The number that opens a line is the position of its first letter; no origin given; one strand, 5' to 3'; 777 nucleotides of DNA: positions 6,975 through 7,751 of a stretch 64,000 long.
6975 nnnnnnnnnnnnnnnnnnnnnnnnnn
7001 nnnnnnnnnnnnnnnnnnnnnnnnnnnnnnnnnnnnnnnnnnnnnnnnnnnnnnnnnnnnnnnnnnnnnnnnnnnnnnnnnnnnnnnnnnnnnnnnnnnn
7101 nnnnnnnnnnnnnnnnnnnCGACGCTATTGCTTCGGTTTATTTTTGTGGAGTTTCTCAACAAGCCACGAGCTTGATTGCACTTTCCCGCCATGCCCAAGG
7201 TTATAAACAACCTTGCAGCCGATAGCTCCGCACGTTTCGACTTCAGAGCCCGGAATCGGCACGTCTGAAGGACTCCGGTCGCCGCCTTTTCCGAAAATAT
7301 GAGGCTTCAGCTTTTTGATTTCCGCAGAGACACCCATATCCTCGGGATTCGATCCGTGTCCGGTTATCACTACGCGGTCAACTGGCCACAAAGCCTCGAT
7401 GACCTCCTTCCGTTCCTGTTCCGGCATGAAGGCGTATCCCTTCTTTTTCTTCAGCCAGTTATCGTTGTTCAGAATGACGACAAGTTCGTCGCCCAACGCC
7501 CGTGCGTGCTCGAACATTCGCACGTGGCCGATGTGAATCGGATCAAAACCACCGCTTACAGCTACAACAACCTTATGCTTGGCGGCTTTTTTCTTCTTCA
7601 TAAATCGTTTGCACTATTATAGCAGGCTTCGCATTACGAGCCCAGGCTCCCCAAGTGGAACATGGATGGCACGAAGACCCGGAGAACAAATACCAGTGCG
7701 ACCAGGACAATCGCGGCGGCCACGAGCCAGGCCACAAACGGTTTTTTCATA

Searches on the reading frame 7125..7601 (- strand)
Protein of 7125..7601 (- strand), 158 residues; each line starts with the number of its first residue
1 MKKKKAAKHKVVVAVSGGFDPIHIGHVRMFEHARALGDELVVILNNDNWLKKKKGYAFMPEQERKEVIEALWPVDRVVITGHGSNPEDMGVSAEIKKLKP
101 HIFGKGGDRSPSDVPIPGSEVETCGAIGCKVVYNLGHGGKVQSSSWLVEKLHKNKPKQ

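Call 7: search_protein_families(library=pfam, proteins=[window:7125-7601:-])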
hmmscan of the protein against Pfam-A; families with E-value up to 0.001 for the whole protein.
window:7125-7601:- (158 aa): 1 family
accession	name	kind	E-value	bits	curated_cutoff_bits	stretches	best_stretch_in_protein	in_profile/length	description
PF01467.32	CTP_transf_like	-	2.1e-13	51.1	21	1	16-79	3-65/133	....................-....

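Call 19: search_protein_families(library=ncbifam, proteins=[window:7125-7601:-], max_evalue=0.00001)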
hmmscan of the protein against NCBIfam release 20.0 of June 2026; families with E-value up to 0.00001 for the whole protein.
window:7125-7601:- (158 aa): 10 families
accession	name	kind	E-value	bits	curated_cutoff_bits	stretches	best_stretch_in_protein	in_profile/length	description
TIGR02199.1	rfaE_dom_II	equivalog_domain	2.2e-21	76.2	181.5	1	4-125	5-121/144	D-glycero-beta-D-manno-heptose 1-phosphate adenylyltransferase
NF008454.0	PRK11316.1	equivalog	1.7e-16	59.9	521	1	7-125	337-450/475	bifunctional D-glycero-beta-D-manno-heptose-7-phosphate kinase/D-glycero-beta-D-manno-heptose 1-phosphate adenylyltransferase HldE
TIGR00125.1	cyt_tran_rel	domain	1.9e-15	56.8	27.7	1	12-75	1-63/65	adenylyltransferase/cytidyltransferase family protein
TIGR01518.1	g3p_cytidyltrns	equivalog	3.6e-12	46.5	165.4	1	14-79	2-67/125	glycerol-3-phosphate cytidylyltransferase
NF001985.0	PRK00777.1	subfamily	2.1e-09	37.6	104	1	12-70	6-64/157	pantetheine-phosphate adenylyltransferase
NF002250.0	PRK01170.1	subfamily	1.3e-07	31.5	489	1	13-69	3-58/322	bifunctional pantetheine-phosphate adenylyltransferase/NTP phosphatase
TIGR01510.1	coaD_prev_kdtB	equivalog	8.9e-07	29.1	103.3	1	15-70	4-54/155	pantetheine-phosphate adenylyltransferase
NF005518.0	PRK07143.1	equivalog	1.1e-06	28.3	232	1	7-68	12-76/281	hypothetical protein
TIGR01526.1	nadR_NMN_Atrans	equivalog_domain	6.9e-06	25.5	341.15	1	15-89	6-77/325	nicotinamide-nucleotide adenylyltransferase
NF045965.1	RibF_rel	equivalog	8.6e-06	25.4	200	1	13-79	15-88/279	FAD synthase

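Call 46: search_solved_structures(query=window:7125-7601:-, max_evalue=0.001)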
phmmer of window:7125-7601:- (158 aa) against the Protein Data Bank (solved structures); distinct sequences matched with E-value up to 0.001: 9.
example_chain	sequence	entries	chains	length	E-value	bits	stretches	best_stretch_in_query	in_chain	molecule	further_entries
3elb_A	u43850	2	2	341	1.1e-12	51.4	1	11-78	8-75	Ethanolamine-phosphate cytidylyltransferase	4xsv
3glv_A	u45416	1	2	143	4.4e-10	43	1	13-151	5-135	Lipopolysaccharide core biosynthesis protein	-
1coz_A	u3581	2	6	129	1.9e-08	37.7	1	14-79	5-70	PROTEIN (GLYCEROL-3-PHOSPHATE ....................) | glycerol-3-phosphate cytidylyltransferase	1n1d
2b7l_A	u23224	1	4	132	6.9e-08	35.8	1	15-88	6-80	glycerol-3-phosphate cytidylyltransferase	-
1vlh_A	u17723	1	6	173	1.3e-05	28.5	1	9-82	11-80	Phosphopantetheine adenylyltransferase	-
9hsg_A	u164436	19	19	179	1.6e-05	28.2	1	9-78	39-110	choline-phosphate cytidylyltransferase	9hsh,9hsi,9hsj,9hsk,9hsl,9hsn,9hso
9hsm_A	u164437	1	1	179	1.6e-05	28.1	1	9-78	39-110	choline-phosphate cytidylyltransferase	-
4zcp_A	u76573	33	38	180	1.6e-05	28.1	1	9-78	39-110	Cholinephosphate cytidylyltransferase | Choline-phosphate cytidylyltransferase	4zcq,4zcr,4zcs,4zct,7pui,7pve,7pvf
5x9q_A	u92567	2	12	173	0.00012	25.3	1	10-115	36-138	Putative cytidylyltransferase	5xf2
